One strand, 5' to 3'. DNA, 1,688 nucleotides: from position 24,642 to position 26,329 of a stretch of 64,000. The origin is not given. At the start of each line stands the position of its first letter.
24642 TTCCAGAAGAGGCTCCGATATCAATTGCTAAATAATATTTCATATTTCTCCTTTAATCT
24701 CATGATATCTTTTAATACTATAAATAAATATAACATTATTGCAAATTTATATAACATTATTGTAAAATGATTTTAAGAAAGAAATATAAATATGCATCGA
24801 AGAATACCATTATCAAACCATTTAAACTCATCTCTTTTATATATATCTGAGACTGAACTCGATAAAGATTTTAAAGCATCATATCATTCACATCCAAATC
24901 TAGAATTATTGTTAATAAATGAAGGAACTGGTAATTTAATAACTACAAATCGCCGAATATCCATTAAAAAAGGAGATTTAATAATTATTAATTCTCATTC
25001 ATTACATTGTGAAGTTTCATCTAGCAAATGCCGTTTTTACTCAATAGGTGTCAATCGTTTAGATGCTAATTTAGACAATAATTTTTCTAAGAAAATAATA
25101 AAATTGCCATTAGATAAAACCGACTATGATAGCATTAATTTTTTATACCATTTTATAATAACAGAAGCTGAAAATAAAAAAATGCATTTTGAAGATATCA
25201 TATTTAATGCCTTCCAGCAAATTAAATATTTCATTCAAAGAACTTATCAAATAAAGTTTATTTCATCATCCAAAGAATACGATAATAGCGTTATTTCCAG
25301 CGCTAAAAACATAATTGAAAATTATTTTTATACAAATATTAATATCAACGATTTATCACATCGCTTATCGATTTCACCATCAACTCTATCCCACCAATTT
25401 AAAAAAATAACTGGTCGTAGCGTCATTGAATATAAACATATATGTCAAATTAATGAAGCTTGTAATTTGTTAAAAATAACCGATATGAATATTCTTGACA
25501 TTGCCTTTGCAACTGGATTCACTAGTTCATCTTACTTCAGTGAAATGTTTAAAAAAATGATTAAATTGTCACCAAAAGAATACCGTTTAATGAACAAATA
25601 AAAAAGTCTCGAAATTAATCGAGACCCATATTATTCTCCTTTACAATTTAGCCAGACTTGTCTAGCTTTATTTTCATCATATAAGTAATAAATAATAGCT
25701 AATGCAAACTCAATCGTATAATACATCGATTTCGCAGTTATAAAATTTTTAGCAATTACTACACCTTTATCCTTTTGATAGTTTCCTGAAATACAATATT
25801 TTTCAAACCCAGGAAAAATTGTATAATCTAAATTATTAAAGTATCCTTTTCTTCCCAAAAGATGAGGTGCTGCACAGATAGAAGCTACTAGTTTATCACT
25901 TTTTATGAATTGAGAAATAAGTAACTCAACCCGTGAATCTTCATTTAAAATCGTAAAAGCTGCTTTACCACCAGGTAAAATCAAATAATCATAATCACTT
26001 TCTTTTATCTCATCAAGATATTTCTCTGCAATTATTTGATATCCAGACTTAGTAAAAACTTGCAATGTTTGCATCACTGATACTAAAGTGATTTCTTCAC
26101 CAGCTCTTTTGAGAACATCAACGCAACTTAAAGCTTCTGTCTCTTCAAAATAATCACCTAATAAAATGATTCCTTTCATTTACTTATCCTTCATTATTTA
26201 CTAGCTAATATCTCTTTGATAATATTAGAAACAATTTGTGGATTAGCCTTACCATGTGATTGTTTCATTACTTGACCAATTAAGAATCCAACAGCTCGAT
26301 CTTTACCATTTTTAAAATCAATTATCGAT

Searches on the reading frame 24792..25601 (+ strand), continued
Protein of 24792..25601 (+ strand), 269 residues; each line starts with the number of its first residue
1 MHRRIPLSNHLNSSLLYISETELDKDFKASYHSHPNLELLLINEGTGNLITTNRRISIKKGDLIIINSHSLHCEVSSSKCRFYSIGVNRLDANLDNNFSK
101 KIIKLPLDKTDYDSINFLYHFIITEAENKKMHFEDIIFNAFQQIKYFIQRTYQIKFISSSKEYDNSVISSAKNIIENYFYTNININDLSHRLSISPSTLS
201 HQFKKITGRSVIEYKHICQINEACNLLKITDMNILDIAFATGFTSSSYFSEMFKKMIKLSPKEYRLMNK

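Call 59: find_encoding_contigs(protein=P0022, flank=2000, max_places=1)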
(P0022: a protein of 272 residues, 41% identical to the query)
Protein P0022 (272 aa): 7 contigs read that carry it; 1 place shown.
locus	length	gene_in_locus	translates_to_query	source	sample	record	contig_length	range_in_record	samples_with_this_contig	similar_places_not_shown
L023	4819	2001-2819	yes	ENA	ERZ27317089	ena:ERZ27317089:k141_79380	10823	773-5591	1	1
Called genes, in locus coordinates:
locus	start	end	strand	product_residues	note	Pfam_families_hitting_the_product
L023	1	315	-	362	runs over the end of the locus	?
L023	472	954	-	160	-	-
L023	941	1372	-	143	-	-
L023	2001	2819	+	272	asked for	PF12833:HTH_18, PF00165:HTH_AraC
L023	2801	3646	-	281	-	PF01116:F_bP_aldolase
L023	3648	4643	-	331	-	PF14486:DUF4432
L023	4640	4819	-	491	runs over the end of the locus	PF00370:FGGY_N, PF02782:FGGY_C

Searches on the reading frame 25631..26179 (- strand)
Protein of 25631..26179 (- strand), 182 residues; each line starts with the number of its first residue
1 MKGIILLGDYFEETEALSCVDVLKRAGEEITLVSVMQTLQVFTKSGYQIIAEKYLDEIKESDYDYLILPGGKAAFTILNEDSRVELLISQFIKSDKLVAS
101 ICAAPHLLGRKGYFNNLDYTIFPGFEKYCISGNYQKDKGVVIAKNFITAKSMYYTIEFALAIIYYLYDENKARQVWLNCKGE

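Call 3: search_protein_families(library=ncbifam, proteins=[window:25631-26179:-])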
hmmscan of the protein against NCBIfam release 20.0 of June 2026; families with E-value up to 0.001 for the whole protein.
window:25631-26179:- (182 aa): 6 families
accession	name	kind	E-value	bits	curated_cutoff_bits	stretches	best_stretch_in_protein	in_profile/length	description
TIGR01383.1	not_thiJ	equivalog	6.2e-37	127.1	131.25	1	4-175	3-177/180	DJ-1 family glyoxalase III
TIGR01382.1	PfpI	subfamily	4.8e-26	91.3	139.05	1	4-166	3-168/169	DJ-1/PfpI/YhbO family deglycase/protease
NF008605.0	PRK11574.1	equivalog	8.4e-21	74.6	252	1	5-175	7-181/196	protein deglycase YajL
NF040823.1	deglyc_PfpI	equivalog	1.1e-13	51.4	330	1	1-150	1-149/166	deglycase PfpI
NF003168.0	PRK04155.1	equivalog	4.9e-05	22.6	365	1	59-108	144-193/287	glyoxalase III HchA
NF008747.0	PRK11780.1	equivalog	0.00038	20.5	180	0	55-110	78-143/218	isoprenoid biosynthesis glyoxalase ElbB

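Call 4: search_protein_families(library=pfam, proteins=[window:25631-26179:-])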
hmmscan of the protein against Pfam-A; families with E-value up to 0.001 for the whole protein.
window:25631-26179:- (182 aa): 1 family
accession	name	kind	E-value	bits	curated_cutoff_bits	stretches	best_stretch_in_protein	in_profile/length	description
PF01965.30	DJ-1_PfpI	-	2.5e-34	118.9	26.6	1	4-163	4-163/165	DJ-1/PfpI family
